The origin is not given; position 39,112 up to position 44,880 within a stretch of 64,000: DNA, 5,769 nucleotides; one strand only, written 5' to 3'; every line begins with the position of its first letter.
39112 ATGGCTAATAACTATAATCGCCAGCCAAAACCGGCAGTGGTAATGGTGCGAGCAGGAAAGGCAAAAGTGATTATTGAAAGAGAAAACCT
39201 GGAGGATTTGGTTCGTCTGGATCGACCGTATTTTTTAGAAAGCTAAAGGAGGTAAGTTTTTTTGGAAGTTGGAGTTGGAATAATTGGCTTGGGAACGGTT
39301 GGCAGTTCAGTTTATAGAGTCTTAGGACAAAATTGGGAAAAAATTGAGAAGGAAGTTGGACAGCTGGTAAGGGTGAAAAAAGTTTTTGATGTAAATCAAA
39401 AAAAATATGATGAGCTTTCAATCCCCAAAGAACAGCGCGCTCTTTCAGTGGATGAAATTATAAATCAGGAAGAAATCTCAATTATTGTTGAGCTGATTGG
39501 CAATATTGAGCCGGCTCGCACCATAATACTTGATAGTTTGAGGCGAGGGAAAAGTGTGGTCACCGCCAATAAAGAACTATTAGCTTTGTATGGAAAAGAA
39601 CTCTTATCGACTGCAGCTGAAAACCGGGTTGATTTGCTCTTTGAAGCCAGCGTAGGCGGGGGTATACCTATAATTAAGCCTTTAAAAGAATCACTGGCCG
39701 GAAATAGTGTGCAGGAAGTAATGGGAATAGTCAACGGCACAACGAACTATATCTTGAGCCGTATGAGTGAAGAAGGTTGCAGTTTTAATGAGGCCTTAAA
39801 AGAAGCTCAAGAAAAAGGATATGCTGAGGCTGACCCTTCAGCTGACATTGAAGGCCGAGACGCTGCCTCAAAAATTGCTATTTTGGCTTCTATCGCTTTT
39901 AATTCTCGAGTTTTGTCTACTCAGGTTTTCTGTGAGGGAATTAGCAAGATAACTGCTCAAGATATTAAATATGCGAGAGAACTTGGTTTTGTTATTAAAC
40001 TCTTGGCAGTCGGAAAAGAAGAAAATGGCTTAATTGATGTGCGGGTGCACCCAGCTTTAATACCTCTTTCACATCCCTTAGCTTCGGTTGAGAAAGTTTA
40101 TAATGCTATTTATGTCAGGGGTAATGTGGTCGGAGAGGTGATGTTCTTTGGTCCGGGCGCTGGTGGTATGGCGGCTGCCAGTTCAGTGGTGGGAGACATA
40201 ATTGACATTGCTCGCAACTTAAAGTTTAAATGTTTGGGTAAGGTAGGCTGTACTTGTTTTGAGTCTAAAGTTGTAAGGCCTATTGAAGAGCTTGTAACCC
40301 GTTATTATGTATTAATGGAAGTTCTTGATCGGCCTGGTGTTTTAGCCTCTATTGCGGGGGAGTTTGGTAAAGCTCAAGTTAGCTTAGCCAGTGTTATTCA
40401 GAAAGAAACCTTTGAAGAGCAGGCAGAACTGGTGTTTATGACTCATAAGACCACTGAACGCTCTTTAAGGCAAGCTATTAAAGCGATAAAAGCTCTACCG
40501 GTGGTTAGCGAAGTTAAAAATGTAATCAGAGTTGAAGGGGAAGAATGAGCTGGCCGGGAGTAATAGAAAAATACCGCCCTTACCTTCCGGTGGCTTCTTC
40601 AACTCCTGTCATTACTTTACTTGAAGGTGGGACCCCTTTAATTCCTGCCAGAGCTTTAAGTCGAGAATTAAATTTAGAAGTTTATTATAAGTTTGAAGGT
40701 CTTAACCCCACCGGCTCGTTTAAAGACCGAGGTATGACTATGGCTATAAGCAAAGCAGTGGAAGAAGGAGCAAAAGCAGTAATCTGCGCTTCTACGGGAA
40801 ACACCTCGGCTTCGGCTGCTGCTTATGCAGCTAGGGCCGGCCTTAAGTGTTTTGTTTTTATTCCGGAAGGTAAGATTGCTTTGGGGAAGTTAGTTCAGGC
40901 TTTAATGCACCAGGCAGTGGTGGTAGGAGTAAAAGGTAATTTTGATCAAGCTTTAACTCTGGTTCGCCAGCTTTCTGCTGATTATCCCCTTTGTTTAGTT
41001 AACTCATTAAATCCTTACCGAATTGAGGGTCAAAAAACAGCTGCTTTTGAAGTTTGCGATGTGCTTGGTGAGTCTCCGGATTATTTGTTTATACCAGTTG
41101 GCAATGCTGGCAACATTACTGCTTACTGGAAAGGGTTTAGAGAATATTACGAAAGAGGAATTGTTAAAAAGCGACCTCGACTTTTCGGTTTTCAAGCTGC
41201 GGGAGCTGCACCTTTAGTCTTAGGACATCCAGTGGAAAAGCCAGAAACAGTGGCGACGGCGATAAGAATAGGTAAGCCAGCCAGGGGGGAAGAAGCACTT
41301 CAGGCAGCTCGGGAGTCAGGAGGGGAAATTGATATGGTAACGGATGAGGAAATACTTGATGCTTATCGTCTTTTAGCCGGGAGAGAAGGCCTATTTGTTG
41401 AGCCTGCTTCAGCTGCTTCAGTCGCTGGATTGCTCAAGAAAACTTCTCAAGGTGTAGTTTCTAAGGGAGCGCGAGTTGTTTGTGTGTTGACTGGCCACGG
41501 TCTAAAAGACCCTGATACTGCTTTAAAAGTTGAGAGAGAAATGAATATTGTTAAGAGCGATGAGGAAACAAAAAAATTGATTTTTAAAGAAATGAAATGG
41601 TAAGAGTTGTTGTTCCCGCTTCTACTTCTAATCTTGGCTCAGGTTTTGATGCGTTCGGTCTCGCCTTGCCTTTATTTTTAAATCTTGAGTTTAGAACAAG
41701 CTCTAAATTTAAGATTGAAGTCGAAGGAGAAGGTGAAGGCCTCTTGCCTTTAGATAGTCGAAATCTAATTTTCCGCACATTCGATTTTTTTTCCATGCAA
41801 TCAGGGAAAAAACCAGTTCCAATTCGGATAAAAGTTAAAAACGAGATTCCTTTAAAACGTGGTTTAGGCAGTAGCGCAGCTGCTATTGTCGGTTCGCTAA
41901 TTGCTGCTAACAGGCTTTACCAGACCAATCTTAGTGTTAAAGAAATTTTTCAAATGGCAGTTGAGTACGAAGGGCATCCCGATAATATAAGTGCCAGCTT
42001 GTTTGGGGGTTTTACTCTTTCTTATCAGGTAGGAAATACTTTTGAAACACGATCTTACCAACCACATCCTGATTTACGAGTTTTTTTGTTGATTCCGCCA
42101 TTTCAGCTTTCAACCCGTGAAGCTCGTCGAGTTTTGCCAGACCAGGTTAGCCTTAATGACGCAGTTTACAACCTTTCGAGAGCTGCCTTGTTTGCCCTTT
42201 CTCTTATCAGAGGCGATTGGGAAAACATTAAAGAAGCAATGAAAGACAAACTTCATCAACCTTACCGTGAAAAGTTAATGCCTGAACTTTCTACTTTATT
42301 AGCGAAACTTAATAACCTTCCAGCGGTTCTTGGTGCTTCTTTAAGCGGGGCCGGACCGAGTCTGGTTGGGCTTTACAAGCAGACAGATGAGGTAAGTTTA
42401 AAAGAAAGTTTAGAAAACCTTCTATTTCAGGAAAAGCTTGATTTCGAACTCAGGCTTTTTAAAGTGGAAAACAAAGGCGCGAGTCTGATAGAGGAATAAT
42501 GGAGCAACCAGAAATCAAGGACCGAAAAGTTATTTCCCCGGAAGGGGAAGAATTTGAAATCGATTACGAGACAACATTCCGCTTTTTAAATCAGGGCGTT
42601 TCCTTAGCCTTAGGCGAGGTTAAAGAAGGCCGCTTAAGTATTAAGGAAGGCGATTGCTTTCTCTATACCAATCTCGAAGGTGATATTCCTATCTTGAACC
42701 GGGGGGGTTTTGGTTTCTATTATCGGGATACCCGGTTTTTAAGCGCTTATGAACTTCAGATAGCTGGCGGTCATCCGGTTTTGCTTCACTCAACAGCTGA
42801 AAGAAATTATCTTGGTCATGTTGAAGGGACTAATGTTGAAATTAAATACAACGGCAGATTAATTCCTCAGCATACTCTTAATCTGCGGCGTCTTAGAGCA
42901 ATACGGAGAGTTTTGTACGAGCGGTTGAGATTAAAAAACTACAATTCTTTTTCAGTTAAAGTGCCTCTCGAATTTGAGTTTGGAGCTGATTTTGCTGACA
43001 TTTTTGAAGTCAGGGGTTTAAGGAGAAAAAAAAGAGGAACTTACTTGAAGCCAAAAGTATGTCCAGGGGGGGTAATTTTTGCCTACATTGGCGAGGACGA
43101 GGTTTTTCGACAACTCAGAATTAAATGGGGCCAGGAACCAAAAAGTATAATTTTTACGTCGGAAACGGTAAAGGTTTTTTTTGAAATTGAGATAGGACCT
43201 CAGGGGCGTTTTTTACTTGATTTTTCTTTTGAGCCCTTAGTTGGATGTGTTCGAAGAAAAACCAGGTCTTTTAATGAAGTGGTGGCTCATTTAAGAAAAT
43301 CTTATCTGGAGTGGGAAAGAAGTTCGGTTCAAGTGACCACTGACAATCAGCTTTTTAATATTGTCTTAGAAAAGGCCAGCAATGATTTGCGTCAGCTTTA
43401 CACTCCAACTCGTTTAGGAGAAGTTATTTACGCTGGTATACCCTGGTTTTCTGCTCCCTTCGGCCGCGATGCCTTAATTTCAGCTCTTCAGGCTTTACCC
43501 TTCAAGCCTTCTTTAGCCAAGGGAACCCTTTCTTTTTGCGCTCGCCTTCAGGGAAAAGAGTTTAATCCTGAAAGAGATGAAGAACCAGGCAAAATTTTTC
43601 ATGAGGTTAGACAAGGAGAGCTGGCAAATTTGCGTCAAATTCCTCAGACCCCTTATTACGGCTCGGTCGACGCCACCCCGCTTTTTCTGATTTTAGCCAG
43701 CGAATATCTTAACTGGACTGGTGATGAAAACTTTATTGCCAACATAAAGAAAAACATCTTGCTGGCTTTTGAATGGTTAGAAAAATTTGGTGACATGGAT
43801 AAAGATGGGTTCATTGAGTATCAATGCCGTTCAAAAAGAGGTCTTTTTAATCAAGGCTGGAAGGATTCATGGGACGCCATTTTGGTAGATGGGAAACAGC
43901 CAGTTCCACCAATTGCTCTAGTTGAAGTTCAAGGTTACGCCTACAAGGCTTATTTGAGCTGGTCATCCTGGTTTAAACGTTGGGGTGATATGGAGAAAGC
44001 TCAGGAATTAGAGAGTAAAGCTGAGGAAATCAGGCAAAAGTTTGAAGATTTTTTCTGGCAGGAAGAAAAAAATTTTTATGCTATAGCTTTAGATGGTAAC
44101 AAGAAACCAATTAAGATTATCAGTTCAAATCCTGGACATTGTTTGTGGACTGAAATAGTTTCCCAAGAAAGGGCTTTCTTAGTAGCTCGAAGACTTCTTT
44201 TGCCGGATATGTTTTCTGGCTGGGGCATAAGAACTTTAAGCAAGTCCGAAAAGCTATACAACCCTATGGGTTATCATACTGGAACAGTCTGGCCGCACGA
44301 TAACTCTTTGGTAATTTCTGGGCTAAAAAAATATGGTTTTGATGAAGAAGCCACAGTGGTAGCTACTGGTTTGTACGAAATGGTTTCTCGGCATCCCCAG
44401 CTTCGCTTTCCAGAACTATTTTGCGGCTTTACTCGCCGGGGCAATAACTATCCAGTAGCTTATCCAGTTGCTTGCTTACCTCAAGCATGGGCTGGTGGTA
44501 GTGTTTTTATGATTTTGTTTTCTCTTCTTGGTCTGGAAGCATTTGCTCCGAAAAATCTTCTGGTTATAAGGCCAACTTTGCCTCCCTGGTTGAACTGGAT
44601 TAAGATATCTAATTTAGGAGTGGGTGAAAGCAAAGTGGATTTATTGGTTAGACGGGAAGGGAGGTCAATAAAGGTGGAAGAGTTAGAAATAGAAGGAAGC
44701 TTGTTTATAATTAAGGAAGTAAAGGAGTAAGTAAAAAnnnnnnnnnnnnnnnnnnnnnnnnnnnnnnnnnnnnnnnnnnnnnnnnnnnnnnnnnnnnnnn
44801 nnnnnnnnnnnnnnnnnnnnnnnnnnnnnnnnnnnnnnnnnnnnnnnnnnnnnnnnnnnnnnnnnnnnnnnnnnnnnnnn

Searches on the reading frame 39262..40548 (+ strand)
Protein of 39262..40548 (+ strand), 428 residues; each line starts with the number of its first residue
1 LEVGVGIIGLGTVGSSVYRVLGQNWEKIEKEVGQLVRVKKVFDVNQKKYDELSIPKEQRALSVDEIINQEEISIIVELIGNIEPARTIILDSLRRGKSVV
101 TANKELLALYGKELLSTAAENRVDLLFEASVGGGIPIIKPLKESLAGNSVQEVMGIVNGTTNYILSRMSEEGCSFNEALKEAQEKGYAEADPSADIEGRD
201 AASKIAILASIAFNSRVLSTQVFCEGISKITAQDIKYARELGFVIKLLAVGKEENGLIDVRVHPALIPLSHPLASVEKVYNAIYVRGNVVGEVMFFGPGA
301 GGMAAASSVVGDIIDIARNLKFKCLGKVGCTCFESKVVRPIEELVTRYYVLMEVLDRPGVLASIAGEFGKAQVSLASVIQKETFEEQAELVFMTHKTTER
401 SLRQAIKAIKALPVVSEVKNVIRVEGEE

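Call 80: search_protein_families(library=pfam, proteins=[window:39262-40548:+], max_evalue=0.00001)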
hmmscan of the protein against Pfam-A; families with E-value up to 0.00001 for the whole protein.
window:39262-40548:+ (428 aa): 3 families
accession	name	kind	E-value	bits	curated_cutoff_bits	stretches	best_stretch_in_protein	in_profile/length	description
PF00742.24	Homoserine_dh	-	1e-66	224.5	22.9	1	136-314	1-173/173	Homoserine dehydrogenase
PF03447.22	NAD_binding_3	-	1.5e-16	61.6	24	1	9-128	1-116/116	Homoserine dehydrogenase, NAD binding domain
PF01842.31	ACT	-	1.2e-13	51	27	1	348-413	1-65/66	ACT domain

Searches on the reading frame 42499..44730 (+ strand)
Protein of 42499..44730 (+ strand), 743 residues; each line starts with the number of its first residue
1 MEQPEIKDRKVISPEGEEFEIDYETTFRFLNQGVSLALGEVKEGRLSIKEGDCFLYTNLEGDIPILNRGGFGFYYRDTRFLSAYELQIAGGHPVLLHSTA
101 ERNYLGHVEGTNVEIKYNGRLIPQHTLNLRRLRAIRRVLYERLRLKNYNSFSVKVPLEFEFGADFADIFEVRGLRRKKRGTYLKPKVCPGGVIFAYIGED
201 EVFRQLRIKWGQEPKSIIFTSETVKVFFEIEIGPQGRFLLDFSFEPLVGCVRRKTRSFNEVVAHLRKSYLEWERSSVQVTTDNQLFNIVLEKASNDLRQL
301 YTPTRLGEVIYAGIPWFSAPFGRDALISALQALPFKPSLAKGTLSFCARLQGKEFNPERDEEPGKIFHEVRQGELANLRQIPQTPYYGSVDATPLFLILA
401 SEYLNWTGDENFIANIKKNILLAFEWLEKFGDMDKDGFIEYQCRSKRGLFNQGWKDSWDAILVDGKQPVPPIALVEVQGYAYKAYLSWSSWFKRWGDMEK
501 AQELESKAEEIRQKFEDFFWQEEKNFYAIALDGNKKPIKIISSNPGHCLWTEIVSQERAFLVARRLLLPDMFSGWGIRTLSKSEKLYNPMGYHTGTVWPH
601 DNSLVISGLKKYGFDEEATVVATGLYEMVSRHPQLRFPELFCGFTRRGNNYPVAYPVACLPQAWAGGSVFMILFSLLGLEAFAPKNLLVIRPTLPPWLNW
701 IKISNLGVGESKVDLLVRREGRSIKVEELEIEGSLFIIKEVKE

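Call 80: search_protein_families(library=pfam, proteins=[window:42499-44730:+], max_evalue=0.00001)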
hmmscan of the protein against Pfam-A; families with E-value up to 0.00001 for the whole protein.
window:42499-44730:+ (743 aa): 3 families
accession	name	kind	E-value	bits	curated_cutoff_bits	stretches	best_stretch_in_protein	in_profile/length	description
PF14742.11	GDE_N_bis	-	7.8e-52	176.3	22.1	1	48-240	1-191/194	N-terminal domain of (some) glycogen debranching enzymes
PF06202.20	GDE_C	-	1e-15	58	21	1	305-669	13-365/367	Amylo-alpha-1,6-glucosidase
PF22422.2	MGH1-like_GH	-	6.6e-15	56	27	1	371-645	50-344/356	Mannosylglycerate hydrolase MGH1-like glycoside hydrolase domain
